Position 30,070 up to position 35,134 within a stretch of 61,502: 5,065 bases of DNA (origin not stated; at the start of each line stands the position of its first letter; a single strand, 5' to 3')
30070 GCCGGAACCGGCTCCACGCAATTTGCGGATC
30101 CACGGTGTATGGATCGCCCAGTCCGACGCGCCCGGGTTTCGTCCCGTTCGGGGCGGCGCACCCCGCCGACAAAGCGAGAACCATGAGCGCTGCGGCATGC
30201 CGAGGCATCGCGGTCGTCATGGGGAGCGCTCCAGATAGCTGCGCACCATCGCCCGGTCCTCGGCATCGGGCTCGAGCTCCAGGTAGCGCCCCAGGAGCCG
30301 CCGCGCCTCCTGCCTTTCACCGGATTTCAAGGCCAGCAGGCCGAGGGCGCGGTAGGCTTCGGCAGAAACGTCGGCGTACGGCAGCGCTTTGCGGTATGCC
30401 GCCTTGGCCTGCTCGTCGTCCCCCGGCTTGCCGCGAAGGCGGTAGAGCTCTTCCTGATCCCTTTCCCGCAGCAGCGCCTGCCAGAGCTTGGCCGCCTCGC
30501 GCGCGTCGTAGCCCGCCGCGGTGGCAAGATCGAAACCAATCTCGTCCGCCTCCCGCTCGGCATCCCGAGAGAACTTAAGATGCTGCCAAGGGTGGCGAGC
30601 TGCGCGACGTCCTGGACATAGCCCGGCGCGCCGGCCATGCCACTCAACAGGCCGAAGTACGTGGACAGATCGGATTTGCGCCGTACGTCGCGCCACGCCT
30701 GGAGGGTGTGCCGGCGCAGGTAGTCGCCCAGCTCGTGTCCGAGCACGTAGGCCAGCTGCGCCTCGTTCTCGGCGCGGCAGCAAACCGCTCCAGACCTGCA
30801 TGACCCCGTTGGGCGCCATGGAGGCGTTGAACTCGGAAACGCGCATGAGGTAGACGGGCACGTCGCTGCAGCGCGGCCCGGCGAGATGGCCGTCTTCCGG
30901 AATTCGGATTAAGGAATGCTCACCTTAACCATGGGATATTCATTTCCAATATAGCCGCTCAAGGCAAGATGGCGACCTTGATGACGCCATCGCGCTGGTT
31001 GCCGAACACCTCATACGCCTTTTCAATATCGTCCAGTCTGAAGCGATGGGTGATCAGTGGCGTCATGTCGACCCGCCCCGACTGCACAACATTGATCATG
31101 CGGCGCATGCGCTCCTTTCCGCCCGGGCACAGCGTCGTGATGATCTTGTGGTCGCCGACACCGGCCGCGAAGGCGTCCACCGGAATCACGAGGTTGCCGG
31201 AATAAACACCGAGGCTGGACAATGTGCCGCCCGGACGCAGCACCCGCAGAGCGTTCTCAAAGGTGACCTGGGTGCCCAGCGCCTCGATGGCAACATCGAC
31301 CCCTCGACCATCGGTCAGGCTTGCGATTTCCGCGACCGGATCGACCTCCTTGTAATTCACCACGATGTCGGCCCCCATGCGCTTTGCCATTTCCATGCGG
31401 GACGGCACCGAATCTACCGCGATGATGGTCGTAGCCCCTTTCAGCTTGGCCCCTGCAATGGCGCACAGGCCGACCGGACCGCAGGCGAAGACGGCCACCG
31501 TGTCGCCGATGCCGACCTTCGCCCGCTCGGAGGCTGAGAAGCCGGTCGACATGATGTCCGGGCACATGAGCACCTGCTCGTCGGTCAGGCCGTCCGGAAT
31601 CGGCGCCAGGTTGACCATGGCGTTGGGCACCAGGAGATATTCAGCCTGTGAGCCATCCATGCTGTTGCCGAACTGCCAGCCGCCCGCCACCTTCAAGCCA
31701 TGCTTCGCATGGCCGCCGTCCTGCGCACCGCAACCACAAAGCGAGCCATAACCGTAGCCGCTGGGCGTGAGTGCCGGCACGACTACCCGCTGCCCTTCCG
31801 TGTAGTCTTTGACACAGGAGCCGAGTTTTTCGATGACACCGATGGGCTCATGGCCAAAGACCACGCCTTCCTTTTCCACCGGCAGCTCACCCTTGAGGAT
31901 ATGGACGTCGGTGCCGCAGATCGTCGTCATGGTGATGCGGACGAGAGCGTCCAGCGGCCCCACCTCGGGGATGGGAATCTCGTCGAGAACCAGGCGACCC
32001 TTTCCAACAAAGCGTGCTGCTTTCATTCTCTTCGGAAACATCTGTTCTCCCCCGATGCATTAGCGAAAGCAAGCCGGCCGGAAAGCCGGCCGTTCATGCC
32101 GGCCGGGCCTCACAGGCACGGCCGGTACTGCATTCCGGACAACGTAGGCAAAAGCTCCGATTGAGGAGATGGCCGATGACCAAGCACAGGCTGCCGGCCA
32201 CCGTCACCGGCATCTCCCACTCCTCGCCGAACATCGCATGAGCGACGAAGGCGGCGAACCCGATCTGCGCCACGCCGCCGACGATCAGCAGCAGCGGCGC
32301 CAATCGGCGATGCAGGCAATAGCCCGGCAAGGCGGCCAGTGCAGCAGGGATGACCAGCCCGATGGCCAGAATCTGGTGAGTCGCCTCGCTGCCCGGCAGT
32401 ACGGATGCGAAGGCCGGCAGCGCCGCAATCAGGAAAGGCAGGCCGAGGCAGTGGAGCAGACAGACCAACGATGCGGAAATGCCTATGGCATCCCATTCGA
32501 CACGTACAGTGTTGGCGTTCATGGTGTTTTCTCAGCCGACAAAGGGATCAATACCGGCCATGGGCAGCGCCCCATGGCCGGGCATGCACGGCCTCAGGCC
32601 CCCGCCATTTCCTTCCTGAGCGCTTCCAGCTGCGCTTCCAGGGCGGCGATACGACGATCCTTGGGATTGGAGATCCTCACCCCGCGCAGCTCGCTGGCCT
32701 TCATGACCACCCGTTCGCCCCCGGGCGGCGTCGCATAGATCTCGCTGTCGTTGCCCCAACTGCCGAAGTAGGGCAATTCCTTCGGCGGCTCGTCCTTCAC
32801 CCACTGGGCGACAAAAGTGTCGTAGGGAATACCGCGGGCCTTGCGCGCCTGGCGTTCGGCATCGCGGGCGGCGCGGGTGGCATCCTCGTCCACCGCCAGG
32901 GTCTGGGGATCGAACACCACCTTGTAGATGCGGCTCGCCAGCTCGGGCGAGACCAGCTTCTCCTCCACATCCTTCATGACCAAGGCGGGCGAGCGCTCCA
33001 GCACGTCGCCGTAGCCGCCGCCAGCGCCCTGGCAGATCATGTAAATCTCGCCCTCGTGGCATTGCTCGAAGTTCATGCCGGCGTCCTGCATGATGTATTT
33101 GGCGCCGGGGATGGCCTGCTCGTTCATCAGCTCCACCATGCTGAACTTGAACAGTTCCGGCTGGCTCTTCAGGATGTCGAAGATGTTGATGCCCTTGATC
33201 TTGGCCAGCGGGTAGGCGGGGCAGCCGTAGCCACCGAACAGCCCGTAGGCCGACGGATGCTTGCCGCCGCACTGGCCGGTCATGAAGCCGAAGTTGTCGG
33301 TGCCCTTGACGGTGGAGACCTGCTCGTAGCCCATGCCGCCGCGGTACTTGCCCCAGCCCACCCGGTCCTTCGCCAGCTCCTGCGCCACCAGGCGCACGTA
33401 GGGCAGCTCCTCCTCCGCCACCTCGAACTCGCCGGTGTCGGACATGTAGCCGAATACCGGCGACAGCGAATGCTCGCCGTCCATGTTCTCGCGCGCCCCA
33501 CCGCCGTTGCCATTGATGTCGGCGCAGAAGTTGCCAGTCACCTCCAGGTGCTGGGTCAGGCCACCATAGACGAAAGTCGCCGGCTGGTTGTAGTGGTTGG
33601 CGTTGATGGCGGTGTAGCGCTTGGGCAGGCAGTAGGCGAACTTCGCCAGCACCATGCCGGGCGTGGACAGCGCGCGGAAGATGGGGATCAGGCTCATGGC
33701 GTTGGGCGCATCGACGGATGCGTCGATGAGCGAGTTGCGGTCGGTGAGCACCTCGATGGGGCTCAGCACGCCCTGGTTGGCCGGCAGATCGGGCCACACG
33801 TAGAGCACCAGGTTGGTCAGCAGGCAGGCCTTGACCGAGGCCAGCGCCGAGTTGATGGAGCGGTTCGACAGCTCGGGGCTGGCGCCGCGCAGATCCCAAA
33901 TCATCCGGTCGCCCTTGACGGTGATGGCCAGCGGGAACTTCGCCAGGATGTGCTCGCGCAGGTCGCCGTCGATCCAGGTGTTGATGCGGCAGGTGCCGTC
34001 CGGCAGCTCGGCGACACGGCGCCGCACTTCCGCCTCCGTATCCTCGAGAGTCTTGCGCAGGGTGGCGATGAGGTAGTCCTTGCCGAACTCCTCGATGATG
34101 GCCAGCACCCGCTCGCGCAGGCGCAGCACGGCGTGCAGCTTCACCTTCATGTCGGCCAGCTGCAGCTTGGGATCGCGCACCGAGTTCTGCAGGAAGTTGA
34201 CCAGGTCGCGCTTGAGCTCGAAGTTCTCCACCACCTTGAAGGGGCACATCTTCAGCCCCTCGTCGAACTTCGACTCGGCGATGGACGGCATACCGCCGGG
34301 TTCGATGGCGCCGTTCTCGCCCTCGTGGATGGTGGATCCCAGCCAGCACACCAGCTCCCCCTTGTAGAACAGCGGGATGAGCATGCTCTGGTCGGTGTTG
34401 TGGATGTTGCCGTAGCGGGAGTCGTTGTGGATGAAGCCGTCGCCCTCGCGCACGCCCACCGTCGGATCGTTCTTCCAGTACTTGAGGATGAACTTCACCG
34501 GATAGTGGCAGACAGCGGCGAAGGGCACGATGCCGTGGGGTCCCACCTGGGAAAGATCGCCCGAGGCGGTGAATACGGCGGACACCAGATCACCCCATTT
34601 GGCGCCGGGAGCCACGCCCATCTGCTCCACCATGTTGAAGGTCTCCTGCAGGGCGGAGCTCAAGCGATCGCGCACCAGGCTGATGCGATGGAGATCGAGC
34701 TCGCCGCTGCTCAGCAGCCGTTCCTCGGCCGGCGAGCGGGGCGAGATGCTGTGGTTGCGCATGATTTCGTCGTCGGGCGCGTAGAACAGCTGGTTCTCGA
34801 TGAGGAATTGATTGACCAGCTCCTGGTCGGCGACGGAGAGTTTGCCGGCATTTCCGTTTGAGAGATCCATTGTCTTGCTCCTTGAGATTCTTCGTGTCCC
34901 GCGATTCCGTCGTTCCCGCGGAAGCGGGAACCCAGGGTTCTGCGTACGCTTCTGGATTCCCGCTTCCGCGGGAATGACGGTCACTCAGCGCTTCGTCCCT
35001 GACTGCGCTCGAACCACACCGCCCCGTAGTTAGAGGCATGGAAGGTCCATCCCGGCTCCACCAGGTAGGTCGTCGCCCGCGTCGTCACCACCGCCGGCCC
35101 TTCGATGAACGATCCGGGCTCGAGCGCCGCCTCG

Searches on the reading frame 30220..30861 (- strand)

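Call 16: search_protein_families(library=pfam, proteins=[window:30220-30861:-], max_evalue=0.001)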
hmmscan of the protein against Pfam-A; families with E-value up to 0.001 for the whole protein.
window:30220-30861:- (214 aa): 3 families
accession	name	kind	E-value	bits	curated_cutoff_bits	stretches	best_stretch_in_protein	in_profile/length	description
PF01435.24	Peptidase_M48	-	5.1e-06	26.9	20.3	1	95-131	133-169/186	Peptidase family M48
PF13371.12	TPR_9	-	1.6e-05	25.2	35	1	165-210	27-72/73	Tetratricopeptide repeat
PF07719.23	TPR_2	-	0.00029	21.2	27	1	167-199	1-33/34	Tetratricopeptide repeat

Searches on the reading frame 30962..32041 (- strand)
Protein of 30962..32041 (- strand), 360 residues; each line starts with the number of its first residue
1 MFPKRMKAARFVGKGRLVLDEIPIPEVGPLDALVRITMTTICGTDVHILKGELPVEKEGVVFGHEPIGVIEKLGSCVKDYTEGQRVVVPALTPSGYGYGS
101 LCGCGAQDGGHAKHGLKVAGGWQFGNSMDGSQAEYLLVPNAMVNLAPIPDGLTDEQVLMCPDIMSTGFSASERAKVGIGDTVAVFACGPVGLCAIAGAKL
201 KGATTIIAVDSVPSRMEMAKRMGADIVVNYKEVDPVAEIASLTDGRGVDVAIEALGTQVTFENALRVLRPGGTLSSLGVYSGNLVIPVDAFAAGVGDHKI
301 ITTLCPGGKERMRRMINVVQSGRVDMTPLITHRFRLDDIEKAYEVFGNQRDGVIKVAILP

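Call 16: search_protein_families(library=pfam, proteins=[window:30962-32041:-], max_evalue=0.001)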
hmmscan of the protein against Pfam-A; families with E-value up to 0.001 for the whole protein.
window:30962-32041:- (360 aa): 4 families
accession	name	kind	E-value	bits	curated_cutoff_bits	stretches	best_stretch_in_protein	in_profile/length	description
PF00107.32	ADH_zinc_N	-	4e-31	108.1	31.8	1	189-319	1-127/129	Zinc-binding dehydrogenase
PF08240.17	ADH_N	-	5.8e-19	68.7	23.5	1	29-149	2-103/104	Alcohol dehydrogenase GroES-like domain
PF13602.12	ADH_zinc_N_2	-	2.5e-12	48.3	27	1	222-345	1-122/134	Zinc-binding dehydrogenase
PF16912.11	Glu_dehyd_C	-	1.4e-07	31.6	34.9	1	180-357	32-208/211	Glucose dehydrogenase C-terminus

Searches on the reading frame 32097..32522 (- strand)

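Call 16: search_protein_families(library=pfam, proteins=[window:32097-32522:-], max_evalue=0.001)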
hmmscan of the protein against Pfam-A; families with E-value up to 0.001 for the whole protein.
window:32097-32522:- (142 aa): 1 family
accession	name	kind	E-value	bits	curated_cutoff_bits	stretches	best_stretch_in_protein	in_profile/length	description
PF03203.19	MerC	-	4.9e-22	79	27.6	1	11-122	1-107/108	MerC mercury resistance protein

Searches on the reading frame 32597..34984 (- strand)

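Call 16: search_protein_families(library=pfam, proteins=[window:32597-34984:-], max_evalue=0.001)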
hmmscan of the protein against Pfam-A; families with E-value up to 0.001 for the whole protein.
window:32597-34984:- (796 aa): 1 family
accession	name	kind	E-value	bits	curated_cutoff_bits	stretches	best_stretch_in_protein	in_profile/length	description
PF02538.19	Hydantoinase_B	-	7.9e-79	265.9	26.8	1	100-660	4-518/519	Hydantoinase B/oxoprolinase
